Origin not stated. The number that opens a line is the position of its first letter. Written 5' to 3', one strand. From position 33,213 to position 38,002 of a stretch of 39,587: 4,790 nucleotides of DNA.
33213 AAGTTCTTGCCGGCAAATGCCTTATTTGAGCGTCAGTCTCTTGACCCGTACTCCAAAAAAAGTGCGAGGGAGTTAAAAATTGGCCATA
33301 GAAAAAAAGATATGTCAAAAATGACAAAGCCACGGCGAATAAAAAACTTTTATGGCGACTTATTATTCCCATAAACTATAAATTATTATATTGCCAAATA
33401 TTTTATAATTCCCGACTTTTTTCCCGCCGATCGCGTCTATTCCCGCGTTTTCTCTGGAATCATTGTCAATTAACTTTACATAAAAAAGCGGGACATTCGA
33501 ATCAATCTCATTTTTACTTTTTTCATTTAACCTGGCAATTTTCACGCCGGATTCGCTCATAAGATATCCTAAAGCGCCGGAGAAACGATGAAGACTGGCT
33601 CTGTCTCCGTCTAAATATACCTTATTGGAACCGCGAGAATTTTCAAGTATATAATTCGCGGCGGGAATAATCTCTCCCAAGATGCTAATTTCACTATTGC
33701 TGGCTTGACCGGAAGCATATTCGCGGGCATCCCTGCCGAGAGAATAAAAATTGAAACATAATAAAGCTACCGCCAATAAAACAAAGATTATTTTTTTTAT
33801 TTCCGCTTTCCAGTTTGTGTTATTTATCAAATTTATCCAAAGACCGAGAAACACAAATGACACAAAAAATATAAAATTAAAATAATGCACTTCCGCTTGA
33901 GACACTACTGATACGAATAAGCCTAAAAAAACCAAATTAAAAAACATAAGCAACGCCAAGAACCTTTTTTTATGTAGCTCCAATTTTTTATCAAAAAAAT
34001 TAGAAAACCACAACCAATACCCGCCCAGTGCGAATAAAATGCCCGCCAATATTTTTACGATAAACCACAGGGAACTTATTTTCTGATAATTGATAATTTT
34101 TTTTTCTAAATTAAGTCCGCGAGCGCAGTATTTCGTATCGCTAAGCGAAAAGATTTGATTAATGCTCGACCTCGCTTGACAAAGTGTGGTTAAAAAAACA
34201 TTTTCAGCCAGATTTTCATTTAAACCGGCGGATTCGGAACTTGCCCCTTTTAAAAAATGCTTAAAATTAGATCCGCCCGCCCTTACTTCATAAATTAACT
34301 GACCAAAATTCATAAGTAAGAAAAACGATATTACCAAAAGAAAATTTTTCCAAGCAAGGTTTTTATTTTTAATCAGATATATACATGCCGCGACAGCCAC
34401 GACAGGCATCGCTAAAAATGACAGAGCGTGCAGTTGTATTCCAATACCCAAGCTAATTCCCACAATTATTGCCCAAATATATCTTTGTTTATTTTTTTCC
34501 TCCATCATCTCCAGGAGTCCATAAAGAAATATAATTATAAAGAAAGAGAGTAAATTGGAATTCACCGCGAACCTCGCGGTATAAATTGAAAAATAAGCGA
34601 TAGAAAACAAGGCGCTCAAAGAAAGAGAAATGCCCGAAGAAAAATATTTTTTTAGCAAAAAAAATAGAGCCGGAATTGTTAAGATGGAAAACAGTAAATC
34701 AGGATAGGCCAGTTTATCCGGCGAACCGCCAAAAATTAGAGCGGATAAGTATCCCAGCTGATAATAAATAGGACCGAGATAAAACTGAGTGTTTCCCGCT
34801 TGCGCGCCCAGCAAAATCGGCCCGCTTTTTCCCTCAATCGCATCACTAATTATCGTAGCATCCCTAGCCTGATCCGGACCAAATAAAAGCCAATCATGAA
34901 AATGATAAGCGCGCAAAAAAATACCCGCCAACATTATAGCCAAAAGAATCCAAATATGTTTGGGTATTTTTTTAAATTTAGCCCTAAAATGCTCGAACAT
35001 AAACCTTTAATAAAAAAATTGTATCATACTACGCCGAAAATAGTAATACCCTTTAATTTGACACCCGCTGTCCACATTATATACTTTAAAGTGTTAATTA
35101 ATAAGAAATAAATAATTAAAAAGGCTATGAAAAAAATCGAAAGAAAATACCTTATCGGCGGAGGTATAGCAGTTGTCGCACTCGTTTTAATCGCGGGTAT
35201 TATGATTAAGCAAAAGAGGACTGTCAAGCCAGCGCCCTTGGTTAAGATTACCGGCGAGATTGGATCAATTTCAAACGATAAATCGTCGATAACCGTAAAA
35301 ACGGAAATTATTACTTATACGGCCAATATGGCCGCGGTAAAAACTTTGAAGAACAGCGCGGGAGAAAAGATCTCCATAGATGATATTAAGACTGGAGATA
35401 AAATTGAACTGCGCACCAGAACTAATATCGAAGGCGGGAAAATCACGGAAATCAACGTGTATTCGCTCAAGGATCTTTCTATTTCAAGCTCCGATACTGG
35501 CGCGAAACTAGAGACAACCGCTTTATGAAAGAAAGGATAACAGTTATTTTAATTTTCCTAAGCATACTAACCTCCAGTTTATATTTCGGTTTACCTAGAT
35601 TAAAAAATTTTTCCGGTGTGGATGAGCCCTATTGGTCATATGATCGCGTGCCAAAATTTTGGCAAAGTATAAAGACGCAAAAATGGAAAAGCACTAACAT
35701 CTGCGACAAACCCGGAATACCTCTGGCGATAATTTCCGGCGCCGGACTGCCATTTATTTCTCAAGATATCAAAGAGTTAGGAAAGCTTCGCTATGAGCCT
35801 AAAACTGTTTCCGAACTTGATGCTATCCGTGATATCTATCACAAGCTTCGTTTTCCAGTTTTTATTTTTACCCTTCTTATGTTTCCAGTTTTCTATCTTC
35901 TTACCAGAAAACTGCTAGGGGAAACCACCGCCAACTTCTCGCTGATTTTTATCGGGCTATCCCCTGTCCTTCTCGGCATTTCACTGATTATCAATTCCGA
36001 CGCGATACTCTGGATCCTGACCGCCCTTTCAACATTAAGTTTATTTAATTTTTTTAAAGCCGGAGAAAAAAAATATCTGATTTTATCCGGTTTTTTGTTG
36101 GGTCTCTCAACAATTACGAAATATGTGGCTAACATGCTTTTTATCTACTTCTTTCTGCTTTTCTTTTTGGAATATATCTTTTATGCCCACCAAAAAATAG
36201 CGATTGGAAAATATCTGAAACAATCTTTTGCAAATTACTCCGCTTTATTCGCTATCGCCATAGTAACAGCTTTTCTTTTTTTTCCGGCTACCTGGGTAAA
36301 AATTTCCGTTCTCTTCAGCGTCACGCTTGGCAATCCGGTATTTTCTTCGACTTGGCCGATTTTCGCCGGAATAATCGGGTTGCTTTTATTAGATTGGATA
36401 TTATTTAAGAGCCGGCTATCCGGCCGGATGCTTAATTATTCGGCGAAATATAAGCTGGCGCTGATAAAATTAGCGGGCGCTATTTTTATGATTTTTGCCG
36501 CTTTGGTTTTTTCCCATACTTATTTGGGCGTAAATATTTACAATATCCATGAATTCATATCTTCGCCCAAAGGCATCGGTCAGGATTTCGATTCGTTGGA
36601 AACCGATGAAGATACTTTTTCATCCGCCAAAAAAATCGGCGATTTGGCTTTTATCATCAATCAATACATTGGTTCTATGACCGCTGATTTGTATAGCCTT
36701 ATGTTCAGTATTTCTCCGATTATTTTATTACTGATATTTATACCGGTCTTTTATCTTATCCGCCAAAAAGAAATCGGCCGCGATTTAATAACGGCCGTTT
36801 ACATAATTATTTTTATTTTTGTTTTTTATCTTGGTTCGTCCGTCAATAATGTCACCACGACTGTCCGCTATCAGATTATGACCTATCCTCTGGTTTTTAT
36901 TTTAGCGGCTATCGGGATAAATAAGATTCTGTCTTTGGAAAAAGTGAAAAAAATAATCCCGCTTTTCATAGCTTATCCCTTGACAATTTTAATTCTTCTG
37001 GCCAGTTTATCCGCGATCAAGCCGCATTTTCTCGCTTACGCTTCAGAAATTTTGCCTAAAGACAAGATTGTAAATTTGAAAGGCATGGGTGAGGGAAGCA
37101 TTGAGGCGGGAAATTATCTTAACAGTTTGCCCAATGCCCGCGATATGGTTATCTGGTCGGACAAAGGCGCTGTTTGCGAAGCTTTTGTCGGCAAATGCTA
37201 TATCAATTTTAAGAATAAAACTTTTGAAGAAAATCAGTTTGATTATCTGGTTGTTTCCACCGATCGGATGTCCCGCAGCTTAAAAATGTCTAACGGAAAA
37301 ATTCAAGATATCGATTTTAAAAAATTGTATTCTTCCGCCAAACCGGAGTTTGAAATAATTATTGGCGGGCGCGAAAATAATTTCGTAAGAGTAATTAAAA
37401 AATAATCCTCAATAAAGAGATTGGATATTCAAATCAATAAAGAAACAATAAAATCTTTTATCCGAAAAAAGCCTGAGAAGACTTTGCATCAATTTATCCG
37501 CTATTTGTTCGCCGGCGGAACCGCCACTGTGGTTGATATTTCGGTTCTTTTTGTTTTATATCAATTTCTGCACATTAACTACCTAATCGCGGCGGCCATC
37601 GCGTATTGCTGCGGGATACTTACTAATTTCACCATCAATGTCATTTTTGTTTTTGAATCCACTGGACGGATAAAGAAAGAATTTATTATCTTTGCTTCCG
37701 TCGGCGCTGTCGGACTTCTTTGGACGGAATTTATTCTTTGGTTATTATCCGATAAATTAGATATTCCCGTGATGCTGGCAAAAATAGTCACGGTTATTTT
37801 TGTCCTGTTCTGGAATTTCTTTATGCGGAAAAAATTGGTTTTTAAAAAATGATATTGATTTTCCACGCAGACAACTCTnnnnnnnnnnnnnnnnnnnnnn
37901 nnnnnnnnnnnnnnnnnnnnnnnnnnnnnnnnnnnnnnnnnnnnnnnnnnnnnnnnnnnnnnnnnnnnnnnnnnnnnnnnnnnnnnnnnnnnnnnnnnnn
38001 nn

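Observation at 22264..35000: Six-copy tandem array of full-length ArnT/PMT_2-like GT-C paralogues with a variant DQARD catalytic-loop motif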

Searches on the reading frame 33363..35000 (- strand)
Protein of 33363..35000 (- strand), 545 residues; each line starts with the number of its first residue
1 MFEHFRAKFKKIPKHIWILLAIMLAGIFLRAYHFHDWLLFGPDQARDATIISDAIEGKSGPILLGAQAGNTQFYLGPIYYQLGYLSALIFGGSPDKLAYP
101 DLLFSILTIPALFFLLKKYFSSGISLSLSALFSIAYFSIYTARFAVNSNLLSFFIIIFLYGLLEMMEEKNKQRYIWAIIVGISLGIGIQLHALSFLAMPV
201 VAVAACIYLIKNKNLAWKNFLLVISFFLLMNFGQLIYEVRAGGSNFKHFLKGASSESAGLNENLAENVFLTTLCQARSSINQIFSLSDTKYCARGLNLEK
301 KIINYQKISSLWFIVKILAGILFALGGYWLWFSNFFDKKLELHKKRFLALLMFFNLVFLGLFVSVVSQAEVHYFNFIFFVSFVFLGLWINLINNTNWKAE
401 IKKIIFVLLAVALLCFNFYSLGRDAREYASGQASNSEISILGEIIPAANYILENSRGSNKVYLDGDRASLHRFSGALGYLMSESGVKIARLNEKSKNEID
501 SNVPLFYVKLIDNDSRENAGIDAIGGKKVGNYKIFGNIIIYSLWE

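Call 4: search_protein_families(library=pfam, proteins=[window:33363-35000:-], max_evalue=0.1)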
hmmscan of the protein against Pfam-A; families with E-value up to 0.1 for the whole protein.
window:33363-35000:- (545 aa): 3 families
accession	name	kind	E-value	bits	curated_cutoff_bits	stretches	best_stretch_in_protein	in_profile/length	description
PF13231.12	PMT_2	-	9.1e-07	29.7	26.1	1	85-227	12-149/160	Dolichyl-phosphate-mannose-protein mannosyltransferase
PF11028.14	TMEM260-like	-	0.01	16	24.2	1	150-207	114-172/179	Protein O-mannosyl-transferase TMEM260-like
PF10724.14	DUF2516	-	0.063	14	30.6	1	171-210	40-79/92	Protein of unknown function (DUF2516)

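Call 5: search_protein_families(library=ncbifam, proteins=[window:33363-35000:-], max_evalue=0.1)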
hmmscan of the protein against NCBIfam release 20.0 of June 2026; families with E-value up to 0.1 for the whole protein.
window:33363-35000:- (545 aa): 0 families

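Call 10: search_solved_structures(query=A1, max_evalue=1, show_alignments=3)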
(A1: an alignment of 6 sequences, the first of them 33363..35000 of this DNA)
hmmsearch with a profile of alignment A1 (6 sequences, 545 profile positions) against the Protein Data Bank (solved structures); distinct sequences matched with E-value up to 1: 0.

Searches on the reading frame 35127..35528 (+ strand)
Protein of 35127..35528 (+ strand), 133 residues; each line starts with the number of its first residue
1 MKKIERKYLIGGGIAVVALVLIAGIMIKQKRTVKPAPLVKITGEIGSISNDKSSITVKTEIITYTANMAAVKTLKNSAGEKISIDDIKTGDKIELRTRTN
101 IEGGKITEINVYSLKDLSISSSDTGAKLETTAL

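Call 8: search_protein_families(library=pfam, proteins=[window:35127-35528:+], max_evalue=0.001)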
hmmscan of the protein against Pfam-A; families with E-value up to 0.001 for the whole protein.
window:35127-35528:+ (133 aa): 0 families

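Call 24: search_protein_families(library=pfam, proteins=[window:35127-35528:+], max_evalue=1)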
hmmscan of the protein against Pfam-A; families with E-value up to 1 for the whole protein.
window:35127-35528:+ (133 aa): 2 families
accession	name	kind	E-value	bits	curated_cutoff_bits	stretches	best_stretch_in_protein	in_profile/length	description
PF11604.15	CusF_Ec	-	0.0014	18.8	27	1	40-110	3-71/72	Copper binding periplasmic protein CusF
PF25274.1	MJ0548_C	-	0.012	16.2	27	1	26-95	10-76/97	Connectase MJ0548-like, C-terminal domain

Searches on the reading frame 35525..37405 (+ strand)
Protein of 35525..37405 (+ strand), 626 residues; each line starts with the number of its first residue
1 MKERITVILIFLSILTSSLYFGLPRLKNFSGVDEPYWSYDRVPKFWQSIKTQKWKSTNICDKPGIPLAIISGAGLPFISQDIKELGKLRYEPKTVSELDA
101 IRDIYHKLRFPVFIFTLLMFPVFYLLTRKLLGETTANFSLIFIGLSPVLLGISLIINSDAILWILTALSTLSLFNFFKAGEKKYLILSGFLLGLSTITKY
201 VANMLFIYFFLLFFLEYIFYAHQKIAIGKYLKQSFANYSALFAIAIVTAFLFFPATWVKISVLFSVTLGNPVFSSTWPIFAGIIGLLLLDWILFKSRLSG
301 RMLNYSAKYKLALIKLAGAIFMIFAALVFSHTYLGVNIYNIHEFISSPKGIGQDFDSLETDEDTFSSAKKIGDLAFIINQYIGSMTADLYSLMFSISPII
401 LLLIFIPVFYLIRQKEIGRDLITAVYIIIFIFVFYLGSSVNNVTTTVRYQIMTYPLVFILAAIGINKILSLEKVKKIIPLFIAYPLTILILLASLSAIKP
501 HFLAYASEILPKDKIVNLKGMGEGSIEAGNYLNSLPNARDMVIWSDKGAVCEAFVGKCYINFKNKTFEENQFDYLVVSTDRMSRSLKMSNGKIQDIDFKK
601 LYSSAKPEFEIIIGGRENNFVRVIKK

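Call 8: search_protein_families(library=pfam, proteins=[window:35525-37405:+], max_evalue=0.001)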
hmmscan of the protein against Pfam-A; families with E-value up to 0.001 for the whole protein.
window:35525-37405:+ (626 aa): 1 family
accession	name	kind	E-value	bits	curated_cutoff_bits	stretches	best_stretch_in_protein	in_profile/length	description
PF13231.12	PMT_2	-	3.3e-10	40.8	26.1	1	108-214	24-128/160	Dolichyl-phosphate-mannose-protein mannosyltransferase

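Call 25: search_protein_families(library=ncbifam, proteins=[window:35525-37405:+], max_evalue=0.001)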
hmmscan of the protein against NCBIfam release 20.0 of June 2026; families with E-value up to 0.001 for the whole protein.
window:35525-37405:+ (626 aa): 0 families

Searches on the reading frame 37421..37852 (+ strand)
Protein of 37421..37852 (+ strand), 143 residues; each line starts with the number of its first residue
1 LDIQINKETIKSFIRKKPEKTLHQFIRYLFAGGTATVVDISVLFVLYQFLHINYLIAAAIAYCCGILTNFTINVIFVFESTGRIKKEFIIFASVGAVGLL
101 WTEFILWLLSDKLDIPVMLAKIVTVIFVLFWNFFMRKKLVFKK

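Call 24: search_protein_families(library=pfam, proteins=[window:37421-37852:+], max_evalue=1)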
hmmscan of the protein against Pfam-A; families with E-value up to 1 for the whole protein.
window:37421-37852:+ (143 aa): 3 families
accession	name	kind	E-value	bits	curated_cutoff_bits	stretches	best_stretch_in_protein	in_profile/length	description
PF04138.20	GtrA_DPMS_TM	-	2.1e-25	89.7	26.1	1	27-141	1-117/117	GtrA/DPMS, transmembrane domain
PF17467.7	E7R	-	0.17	12.5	27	0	92-115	37-60/60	Viral Protein E7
PF18969.5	DUF5708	-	0.27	11.5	26.9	1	95-126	11-42/60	Family of unknown function (DUF5708)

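Call 25: search_protein_families(library=ncbifam, proteins=[window:37421-37852:+], max_evalue=0.001)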
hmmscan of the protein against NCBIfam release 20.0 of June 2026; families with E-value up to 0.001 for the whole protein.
window:37421-37852:+ (143 aa): 0 families
